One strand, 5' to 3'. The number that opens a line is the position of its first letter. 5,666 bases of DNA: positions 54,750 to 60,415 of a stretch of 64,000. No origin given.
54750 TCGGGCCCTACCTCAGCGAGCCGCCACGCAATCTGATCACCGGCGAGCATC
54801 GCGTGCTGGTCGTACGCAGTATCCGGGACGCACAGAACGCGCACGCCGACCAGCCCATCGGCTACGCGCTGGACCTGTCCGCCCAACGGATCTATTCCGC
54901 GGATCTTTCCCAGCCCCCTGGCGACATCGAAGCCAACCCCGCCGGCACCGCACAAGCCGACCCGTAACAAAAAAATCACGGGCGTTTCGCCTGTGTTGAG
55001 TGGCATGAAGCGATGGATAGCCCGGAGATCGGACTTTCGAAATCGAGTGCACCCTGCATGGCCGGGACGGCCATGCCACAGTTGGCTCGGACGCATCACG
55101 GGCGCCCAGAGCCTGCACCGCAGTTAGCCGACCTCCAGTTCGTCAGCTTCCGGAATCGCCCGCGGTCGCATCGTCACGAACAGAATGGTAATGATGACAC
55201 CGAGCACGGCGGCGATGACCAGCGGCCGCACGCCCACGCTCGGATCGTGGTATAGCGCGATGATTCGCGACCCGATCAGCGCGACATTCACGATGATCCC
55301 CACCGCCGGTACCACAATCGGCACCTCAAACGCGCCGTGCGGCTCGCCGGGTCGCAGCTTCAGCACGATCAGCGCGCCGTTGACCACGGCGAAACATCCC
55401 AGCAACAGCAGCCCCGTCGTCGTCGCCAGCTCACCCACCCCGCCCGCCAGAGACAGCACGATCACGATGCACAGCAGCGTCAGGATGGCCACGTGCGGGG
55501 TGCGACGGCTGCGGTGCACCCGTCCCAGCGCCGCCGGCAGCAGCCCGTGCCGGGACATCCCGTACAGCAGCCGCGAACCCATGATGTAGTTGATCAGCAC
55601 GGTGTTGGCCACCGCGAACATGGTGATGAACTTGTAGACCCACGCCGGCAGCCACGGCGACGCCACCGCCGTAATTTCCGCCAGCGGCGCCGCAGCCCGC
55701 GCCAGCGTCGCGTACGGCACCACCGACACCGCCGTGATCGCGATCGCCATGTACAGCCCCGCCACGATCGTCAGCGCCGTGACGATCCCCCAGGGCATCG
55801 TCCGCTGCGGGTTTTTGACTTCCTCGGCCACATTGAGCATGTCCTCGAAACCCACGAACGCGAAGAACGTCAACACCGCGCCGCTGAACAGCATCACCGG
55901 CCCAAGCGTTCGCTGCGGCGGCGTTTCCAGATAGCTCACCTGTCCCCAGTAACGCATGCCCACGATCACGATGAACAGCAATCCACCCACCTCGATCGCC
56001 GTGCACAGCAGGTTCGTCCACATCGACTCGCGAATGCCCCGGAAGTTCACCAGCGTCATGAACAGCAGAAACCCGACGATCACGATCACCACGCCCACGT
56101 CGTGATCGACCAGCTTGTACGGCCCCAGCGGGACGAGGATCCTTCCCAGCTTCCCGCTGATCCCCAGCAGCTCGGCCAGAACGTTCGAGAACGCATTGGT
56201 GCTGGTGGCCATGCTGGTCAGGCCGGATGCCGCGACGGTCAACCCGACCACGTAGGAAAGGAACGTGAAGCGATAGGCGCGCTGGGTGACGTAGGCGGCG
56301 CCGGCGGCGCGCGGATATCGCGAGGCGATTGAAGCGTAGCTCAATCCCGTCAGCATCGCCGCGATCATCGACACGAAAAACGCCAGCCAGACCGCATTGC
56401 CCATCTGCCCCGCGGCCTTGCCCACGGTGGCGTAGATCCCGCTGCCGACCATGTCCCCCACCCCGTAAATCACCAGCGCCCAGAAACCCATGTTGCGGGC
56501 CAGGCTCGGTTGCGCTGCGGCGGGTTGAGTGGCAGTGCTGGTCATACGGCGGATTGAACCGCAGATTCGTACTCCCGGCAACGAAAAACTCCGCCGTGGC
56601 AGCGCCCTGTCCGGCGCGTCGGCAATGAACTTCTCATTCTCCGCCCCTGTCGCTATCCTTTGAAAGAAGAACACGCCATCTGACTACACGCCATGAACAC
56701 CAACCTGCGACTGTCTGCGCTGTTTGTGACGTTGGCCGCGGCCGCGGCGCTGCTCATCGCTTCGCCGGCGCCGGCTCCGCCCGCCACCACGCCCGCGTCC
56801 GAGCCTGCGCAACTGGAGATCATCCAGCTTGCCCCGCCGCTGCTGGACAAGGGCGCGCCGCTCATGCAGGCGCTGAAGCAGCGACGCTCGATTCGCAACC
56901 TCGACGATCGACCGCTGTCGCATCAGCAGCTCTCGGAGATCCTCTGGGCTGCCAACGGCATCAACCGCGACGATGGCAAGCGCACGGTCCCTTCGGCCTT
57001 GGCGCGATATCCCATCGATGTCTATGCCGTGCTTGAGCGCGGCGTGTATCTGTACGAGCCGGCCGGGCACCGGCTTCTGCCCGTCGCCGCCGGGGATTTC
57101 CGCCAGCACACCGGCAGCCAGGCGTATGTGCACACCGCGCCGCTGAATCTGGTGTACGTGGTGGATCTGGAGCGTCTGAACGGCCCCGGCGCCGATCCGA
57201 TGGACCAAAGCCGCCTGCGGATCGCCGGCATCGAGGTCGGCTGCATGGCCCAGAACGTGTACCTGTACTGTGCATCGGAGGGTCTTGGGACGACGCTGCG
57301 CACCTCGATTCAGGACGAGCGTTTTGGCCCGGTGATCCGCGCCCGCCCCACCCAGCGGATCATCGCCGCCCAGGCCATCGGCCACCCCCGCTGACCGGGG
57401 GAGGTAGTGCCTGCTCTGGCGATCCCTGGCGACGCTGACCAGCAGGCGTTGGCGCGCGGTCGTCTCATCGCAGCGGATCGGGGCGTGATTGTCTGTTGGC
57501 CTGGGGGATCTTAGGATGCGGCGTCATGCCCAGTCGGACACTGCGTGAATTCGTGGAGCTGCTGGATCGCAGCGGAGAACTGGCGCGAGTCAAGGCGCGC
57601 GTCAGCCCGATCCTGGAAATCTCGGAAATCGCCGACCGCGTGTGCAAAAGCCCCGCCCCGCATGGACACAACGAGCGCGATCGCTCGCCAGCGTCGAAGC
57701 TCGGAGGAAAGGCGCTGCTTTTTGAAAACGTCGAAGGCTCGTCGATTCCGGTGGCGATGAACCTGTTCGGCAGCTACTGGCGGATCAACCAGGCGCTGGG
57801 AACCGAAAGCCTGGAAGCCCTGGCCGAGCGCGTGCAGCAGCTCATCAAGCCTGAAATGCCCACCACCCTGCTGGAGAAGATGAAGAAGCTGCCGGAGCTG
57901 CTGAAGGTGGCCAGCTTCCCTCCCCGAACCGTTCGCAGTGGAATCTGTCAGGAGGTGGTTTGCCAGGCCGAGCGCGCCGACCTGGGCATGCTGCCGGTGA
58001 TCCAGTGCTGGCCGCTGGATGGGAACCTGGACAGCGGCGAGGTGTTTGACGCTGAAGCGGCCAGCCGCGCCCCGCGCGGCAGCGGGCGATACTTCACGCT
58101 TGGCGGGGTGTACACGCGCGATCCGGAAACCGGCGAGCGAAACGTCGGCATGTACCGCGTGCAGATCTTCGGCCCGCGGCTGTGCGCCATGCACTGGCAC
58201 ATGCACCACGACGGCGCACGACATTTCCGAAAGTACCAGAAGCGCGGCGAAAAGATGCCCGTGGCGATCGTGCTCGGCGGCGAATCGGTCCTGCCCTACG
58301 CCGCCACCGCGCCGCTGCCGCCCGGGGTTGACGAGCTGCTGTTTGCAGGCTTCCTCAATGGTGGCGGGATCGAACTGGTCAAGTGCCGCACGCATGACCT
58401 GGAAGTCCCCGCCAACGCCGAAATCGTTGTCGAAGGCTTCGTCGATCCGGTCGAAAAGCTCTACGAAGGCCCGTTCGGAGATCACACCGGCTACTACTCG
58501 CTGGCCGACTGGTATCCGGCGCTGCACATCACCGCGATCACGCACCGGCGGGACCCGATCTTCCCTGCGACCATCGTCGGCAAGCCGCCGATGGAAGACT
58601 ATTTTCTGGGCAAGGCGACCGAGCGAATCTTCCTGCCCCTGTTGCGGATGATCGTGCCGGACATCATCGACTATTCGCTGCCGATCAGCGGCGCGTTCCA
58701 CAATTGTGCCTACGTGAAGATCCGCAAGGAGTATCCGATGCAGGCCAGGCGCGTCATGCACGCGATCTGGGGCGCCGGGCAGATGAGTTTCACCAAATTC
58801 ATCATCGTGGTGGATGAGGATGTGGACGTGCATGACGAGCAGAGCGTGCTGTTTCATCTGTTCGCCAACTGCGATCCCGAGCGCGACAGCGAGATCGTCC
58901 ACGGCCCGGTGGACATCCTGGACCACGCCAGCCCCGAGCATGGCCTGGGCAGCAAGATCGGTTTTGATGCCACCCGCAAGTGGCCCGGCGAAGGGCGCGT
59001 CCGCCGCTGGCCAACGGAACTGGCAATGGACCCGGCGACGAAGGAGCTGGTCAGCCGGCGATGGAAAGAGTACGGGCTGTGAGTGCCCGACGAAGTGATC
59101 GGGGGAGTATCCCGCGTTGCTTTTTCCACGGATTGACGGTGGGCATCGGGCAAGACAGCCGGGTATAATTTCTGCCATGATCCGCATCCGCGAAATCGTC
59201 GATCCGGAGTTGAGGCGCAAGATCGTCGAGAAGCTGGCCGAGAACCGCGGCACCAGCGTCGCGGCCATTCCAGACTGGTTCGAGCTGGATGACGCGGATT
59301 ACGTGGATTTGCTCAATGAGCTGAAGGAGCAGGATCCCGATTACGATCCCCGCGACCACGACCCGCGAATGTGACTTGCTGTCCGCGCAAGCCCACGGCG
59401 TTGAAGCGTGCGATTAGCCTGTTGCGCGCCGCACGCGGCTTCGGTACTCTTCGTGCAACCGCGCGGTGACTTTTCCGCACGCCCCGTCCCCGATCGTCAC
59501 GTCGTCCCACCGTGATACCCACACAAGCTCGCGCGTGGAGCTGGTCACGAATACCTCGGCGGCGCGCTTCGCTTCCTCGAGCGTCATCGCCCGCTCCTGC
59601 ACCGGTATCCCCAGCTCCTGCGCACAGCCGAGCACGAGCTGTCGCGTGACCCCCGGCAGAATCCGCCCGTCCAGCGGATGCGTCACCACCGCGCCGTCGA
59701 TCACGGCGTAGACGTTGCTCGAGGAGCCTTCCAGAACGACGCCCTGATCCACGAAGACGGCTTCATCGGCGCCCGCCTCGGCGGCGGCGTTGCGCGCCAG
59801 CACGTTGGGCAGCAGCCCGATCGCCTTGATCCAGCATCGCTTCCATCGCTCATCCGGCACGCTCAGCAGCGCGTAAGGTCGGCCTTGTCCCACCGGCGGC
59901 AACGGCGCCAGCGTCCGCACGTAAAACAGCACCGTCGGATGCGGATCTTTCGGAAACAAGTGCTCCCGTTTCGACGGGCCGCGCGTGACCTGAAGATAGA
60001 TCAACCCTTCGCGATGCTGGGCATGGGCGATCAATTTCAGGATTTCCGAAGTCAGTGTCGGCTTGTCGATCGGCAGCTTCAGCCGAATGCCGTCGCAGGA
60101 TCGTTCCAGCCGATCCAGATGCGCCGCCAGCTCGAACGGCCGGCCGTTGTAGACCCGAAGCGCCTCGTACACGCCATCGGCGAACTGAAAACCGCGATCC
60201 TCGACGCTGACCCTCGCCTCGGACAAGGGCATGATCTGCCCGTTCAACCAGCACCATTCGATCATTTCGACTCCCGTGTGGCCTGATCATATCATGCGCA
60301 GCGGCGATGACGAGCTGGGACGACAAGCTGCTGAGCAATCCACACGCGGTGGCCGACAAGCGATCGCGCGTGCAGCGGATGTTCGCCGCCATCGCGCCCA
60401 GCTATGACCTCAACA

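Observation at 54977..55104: REP-like ~125-bp intergenic element present twice, each time between convergent gene 3' ends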

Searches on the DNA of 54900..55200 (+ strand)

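Call 7: search_rna_families(source=window, start=54900, end=55200, threshold=evalue, max_evalue=10, show_alignments=3)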
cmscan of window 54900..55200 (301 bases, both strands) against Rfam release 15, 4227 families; matches with E-value up to 10: 4.
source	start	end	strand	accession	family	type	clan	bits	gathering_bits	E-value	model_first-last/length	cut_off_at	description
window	55056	55076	-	RF02100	tfoR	Gene; sRNA;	-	11.8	70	3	67-87/101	no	Translational regulator of tfoXVC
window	55117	55179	-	RF01516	v-snoRNA-1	Gene; snRNA; snoRNA; CD-box;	-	11.4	75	7.8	1-65/65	no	Human herpesvirus 1 small nucleolar RNA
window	55187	55200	+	RF00282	SNORD48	Gene; snRNA; snoRNA; CD-box;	-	11.1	36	7.3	1-14/63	3'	Small nucleolar RNA SNORD48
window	55189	55200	+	RF01141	sR18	Gene; snRNA; snoRNA; CD-box;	-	9.8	45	8.9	1-12/56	3'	Small nucleolar RNA sR18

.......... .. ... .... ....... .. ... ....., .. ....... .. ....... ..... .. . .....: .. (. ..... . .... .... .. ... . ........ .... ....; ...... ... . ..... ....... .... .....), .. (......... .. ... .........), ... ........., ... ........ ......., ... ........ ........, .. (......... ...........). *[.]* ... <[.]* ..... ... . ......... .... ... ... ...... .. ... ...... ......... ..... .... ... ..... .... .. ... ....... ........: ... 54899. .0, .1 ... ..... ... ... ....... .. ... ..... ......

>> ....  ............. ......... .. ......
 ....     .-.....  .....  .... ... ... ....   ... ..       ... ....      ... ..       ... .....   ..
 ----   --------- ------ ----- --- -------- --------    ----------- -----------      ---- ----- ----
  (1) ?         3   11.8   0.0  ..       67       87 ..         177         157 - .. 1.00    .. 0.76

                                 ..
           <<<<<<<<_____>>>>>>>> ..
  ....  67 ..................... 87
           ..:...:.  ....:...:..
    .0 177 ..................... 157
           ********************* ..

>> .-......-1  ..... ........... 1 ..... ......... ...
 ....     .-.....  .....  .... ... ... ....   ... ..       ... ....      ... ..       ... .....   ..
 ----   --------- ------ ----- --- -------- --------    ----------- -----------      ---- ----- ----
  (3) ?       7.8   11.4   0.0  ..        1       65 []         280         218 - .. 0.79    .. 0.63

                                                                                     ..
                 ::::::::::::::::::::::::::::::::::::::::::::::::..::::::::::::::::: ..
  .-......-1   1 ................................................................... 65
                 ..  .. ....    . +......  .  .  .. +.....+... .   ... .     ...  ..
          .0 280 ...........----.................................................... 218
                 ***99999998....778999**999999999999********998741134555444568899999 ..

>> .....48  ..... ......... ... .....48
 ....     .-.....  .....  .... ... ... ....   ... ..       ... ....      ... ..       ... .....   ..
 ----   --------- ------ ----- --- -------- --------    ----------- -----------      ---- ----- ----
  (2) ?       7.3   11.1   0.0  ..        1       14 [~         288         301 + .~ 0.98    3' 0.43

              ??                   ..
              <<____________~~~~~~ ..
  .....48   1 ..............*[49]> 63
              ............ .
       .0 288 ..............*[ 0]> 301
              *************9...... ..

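Call 14: search_dna_similar(query=window:54975-55110:+, collection=plasmids, mode=distant, max_evalue=0.01, max_rows=40)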
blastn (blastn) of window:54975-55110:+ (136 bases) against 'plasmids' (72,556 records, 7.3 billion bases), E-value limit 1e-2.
No match.
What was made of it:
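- Tried and rejected: blastn against 72,556 plasmids: copy A gave no match (call 14).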

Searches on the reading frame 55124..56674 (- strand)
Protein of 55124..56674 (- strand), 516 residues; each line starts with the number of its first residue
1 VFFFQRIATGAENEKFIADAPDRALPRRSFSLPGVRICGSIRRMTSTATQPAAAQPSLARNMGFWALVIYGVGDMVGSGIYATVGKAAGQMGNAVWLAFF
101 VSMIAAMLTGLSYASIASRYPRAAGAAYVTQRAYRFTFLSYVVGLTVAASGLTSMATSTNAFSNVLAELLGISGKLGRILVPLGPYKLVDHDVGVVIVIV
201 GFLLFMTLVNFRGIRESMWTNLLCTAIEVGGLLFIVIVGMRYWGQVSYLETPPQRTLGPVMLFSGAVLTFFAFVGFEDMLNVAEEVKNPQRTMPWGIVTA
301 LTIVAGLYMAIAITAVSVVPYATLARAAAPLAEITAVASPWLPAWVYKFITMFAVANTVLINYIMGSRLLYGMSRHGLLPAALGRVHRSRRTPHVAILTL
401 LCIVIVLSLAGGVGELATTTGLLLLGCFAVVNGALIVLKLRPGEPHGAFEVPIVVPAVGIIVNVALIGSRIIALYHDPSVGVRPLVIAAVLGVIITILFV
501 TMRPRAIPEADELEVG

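Call 10: search_protein_families(library=pfam, proteins=[window:55124-56674:-])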
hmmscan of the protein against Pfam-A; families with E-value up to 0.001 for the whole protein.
window:55124-56674:- (516 aa): 2 families
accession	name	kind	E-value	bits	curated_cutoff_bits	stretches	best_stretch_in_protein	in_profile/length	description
PF13520.12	AA_permease_2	-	4.3e-35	121.9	27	1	63-489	2-420/427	Amino acid permease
PF00324.27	AA_permease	-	3.1e-21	76.1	24.6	1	68-430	3-373/470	Amino acid permease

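Call 25: find_homologous_proteins(query=window:55124-56545:-, max_evalue=1e-30)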
Query window:55124-56545:- (473 aa): 4977 proteins with E <= 1e-30 among 8000 candidates; the best 120 are listed.
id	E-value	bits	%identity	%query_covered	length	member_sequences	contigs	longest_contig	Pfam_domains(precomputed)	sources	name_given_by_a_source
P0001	2.7e-271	918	92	99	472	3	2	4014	PF13520.13,PF00324.28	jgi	-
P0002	4.7e-235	799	80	99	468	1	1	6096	PF13520.13,PF00324.28,PF03845.20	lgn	-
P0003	7.8e-231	785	79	99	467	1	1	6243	PF13520.13,PF00324.28,PF03845.20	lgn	-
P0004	1.3e-219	748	74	97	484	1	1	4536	PF13520.13,PF00324.28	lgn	-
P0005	6.2e-214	729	73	99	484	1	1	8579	PF13520.13,PF00324.28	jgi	jgi:amino acid transporter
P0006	6.4e-211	719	71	99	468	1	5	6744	PF13520.13,PF00324.28,PF03845.20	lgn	-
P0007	3.8e-210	717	71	97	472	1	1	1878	PF13520.13,PF00324.28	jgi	jgi:amino acid transporter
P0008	9.0e-207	705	74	95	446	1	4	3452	PF13520.13,PF00324.28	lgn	-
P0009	5.4e-204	696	71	95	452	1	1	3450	PF13520.13,PF00324.28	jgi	jgi:APA family basic amino acid/polyamine antiporter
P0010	3.0e-199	681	75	91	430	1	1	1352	PF13520.13,PF00324.28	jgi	jgi:amino acid transporter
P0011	4.7e-191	654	69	94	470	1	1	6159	PF13520.13,PF00324.28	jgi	jgi:amino acid transporter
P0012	7.2e-191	653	67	100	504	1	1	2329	PF13520.13,PF00324.28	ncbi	-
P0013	2.0e-190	651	68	98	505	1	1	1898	PF13520.13,PF00324.28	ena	-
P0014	1.1e-189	649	68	97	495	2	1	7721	PF13520.13,PF00324.28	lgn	-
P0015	1.6e-189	648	68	97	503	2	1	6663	PF13520.13,PF00324.28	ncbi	ncbi:MAG: amino acid permease [Tepidisphaeraceae bacterium]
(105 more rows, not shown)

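Call 26: find_encoding_contigs(protein=P0001, flank=5000, max_places=4)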
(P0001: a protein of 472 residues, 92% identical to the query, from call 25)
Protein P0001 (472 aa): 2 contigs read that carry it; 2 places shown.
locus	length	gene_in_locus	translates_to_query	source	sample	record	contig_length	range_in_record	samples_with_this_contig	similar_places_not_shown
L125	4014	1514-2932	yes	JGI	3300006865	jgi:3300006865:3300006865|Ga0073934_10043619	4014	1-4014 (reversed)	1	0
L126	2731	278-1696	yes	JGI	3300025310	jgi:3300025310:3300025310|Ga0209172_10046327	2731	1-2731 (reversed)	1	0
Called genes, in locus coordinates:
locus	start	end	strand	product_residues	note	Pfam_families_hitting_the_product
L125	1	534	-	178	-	?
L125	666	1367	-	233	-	PF00881:Nitroreductase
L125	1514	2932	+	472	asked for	PF00324:AA_permease, PF13520:AA_permease_2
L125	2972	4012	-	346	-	?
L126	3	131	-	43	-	?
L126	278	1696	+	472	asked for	PF00324:AA_permease, PF13520:AA_permease_2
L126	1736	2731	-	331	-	?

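Call 27: find_encoding_contigs(protein=P0002, flank=5000, max_places=3)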
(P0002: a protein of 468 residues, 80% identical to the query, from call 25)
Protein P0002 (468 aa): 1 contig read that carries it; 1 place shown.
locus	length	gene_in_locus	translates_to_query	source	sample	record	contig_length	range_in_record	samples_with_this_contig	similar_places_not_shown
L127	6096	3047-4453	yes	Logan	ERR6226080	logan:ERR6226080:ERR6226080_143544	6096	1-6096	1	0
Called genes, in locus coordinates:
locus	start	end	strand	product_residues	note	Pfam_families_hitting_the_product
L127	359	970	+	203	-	PF04545:Sigma70_r4, PF08281:Sigma70_r4_2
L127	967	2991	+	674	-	PF01636:APH (weak), PF00069:Pkinase, PF03109:ABC1 (faint), PF07714:PK_Tyr_Ser-Thr, PF17667:Pkinase_fungal (weak), PF02743:dCache_1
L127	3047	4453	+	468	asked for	PF13520:AA_permease_2, PF00324:AA_permease, PF03845:Spore_permease (faint)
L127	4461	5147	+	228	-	PF14446:Prok-RING_1, PF07719:TPR_2 (faint), PF13432:TPR_16 (weak)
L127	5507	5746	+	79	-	PF01541:GIY-YIG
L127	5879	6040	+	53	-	-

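Call 28: find_encoding_contigs(protein=P0003, flank=5000, max_places=3)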
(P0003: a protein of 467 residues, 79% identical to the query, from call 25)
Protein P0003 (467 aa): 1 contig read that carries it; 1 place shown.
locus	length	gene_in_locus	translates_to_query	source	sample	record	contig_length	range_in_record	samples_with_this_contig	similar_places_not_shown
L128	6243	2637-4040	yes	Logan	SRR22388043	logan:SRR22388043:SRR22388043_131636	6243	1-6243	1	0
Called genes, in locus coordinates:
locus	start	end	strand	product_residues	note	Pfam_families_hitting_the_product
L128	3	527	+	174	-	?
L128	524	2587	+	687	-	PF01636:APH, PF00069:Pkinase, PF07714:PK_Tyr_Ser-Thr, PF03109:ABC1 (weak), PF17667:Pkinase_fungal (weak), PF02743:dCache_1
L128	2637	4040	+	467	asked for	PF00324:AA_permease, PF03845:Spore_permease (faint), PF13520:AA_permease_2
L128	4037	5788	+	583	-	PF14446:Prok-RING_1 (weak)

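Call 31: find_encoding_contigs(protein=window:55124-56545:-, flank=5000, max_places=6)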
Protein window:55124-56545:- (473 aa): no gene with exactly this product is on record in the collection.

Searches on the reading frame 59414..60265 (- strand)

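Call 10: search_protein_families(library=pfam, proteins=[window:59414-60265:-])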
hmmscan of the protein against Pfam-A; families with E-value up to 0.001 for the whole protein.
window:59414-60265:- (283 aa): 1 family
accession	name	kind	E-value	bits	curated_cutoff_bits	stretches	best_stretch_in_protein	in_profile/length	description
PF01063.24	Aminotran_4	-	1.3e-53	182.5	28.5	1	31-253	1-223/223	Amino-transferase class IV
